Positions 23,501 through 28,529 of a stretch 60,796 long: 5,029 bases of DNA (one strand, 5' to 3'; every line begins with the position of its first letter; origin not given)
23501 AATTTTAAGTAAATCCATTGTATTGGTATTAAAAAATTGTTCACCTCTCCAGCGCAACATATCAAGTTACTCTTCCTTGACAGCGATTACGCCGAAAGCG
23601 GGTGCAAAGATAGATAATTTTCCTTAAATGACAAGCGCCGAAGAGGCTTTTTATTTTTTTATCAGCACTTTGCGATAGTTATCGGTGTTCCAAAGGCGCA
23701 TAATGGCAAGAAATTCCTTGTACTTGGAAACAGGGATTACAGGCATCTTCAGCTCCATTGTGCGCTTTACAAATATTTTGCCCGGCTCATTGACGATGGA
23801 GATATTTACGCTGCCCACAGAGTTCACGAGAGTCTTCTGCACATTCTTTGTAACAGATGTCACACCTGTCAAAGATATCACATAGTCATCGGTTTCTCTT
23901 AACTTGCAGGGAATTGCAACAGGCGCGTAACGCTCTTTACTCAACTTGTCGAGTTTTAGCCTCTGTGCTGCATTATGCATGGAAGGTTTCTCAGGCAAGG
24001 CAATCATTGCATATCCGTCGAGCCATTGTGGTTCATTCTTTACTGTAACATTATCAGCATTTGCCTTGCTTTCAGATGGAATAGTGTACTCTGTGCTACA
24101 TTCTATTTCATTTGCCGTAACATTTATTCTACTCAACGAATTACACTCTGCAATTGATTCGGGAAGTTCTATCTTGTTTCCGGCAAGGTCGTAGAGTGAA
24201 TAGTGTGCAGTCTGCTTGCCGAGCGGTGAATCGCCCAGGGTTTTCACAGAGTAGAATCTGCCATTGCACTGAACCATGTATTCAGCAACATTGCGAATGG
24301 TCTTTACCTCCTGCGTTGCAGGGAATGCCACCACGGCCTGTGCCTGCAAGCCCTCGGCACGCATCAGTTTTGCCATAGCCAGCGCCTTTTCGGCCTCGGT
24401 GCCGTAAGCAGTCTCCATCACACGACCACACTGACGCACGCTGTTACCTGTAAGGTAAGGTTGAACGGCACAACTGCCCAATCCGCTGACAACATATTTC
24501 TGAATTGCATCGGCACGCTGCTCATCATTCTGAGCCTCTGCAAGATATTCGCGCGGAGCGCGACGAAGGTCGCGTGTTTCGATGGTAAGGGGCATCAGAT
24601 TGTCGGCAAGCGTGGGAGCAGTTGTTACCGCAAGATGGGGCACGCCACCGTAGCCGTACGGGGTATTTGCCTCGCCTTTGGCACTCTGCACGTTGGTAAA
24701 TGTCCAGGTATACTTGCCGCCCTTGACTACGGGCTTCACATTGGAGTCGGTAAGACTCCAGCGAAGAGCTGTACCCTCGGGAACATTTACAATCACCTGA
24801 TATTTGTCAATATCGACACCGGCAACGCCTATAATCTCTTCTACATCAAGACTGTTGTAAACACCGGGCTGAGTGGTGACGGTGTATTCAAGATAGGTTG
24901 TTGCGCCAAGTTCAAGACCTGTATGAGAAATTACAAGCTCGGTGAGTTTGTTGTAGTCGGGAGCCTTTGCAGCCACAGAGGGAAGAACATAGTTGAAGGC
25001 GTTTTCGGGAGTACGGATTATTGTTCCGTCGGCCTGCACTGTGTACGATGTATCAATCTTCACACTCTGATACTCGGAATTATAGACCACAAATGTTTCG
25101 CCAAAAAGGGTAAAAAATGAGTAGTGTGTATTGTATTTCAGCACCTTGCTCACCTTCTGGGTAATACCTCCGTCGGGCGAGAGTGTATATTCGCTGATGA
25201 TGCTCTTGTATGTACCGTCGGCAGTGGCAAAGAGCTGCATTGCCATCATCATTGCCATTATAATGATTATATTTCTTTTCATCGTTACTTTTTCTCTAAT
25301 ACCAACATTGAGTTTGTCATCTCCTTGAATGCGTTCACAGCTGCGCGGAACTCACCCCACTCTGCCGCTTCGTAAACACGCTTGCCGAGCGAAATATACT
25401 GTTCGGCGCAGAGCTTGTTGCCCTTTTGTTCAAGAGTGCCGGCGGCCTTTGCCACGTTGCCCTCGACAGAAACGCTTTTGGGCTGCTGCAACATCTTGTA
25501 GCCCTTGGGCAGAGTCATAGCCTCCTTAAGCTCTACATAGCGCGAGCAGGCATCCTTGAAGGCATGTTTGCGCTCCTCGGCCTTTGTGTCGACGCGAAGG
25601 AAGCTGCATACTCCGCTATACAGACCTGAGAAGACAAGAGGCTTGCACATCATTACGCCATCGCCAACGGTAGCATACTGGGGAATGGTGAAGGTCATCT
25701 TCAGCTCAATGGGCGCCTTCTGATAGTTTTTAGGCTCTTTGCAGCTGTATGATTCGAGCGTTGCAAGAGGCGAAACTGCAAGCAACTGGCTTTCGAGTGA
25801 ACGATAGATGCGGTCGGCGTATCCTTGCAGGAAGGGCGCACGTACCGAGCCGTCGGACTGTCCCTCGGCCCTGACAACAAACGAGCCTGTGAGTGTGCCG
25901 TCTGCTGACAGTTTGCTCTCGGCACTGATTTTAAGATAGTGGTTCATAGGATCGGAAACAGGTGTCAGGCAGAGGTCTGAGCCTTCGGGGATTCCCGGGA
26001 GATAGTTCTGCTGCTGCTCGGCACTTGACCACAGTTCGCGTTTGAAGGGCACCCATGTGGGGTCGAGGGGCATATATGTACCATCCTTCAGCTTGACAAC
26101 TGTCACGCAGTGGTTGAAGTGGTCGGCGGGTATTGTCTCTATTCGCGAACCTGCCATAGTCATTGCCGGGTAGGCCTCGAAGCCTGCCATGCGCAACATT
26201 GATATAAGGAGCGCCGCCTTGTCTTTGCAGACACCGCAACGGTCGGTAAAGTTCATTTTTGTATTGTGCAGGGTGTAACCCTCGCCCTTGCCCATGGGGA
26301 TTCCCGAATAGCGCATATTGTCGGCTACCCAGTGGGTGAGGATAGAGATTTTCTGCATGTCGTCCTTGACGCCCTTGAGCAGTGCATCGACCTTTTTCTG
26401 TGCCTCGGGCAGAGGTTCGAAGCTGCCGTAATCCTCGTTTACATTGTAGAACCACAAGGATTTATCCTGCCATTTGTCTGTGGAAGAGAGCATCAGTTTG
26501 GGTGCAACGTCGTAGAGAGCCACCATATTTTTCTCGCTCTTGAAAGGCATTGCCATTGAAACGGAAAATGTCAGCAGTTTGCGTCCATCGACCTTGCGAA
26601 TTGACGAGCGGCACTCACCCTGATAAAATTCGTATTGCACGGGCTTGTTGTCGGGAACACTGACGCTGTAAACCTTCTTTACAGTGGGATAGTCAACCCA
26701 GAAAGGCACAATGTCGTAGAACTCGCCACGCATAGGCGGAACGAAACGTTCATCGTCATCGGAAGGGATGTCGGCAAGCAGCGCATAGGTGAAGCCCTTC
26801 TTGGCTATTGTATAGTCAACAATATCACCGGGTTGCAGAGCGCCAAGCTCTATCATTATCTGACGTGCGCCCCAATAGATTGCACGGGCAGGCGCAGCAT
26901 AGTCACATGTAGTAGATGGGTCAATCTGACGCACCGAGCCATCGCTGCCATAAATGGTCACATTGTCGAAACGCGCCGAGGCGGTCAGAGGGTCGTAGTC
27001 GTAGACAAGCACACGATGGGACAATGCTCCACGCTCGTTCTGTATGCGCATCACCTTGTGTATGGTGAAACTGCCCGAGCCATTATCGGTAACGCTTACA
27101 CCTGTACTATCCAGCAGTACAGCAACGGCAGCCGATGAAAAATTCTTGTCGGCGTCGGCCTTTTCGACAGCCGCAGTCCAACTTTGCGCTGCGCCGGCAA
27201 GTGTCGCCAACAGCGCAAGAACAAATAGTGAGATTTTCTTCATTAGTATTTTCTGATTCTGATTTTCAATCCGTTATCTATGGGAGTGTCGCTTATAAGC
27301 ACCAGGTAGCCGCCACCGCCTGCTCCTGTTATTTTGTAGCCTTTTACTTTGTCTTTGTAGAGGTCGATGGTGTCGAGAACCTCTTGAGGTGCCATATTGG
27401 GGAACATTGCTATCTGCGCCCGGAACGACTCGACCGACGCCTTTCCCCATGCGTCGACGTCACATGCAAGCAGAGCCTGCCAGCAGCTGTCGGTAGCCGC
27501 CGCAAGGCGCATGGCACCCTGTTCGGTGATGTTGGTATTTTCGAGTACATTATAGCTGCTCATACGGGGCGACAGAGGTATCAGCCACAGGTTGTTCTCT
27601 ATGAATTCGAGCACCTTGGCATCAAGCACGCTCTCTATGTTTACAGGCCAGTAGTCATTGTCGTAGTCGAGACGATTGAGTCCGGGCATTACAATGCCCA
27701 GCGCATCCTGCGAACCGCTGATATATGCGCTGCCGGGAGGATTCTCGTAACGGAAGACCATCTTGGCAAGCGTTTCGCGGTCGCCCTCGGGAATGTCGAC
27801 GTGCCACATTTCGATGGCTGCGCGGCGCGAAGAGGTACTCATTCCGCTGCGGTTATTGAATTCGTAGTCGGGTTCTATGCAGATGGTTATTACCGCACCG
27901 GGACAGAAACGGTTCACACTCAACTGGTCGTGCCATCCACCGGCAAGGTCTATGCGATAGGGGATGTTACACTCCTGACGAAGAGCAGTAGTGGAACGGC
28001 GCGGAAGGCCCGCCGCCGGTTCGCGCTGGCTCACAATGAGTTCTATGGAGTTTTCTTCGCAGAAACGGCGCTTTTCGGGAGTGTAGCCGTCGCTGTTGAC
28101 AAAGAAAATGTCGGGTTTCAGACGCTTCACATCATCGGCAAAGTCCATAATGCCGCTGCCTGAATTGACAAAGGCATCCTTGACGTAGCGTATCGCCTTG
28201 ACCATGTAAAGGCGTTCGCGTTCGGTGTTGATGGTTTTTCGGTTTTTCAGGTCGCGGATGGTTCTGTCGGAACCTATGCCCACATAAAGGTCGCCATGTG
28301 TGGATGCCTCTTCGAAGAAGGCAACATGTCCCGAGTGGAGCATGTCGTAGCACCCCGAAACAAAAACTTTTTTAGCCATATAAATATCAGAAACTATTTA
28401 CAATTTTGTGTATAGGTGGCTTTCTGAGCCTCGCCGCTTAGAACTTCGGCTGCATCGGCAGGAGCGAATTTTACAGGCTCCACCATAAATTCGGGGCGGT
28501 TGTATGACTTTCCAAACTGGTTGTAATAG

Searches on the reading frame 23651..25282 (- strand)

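Call 6: search_protein_families(library=pfam, proteins=[window:23651-25282:-], max_evalue=0.001)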
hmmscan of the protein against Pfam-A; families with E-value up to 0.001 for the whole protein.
window:23651-25282:- (543 aa): 3 families
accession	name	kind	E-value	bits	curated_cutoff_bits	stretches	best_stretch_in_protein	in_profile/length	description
PF12969.12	DUF3857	-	3.6e-23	82.9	24.6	1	37-200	2-168/170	Domain of Unknown Function with PDB structure (DUF3857)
PF12970.12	DUF3858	-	5.3e-16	59.3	27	1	424-540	1-115/116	Domain of Unknown Function with PDB structure (DUF3858)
PF01841.26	Transglut_core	-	0.00084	20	23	0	245-326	6-84/108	Transglutaminase-like superfamily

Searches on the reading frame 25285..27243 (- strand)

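Call 6: search_protein_families(library=pfam, proteins=[window:25285-27243:-], max_evalue=0.001)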
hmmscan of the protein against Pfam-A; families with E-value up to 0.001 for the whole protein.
window:25285-27243:- (652 aa): 3 families
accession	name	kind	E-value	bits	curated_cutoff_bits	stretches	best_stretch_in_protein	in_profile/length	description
PF12969.12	DUF3857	-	1.4e-39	136.3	24.6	1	54-229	2-164/170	Domain of Unknown Function with PDB structure (DUF3857)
PF01841.26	Transglut_core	-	5.1e-11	43.2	23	1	286-395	5-108/108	Transglutaminase-like superfamily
PF12970.12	DUF3858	-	7.2e-05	23.3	27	1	575-648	42-115/116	Domain of Unknown Function with PDB structure (DUF3858)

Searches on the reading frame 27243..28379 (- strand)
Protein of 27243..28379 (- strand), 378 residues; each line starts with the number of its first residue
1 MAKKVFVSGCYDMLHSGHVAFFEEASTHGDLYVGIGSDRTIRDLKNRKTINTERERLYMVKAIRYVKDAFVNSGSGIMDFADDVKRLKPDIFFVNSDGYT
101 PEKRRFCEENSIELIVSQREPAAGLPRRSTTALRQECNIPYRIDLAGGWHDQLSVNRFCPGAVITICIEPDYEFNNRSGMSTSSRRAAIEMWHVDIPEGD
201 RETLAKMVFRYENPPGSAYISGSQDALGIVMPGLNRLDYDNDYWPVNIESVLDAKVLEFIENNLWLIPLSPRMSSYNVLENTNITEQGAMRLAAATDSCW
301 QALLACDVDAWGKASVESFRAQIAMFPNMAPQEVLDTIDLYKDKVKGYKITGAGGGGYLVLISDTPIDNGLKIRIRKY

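Call 6: search_protein_families(library=pfam, proteins=[window:27243-28379:-], max_evalue=0.001)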
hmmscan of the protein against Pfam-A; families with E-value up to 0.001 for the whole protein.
window:27243-28379:- (378 aa): 1 family
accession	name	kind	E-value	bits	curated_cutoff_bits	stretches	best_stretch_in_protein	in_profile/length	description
PF01467.32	CTP_transf_like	-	9.9e-15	55.4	21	1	7-134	2-131/133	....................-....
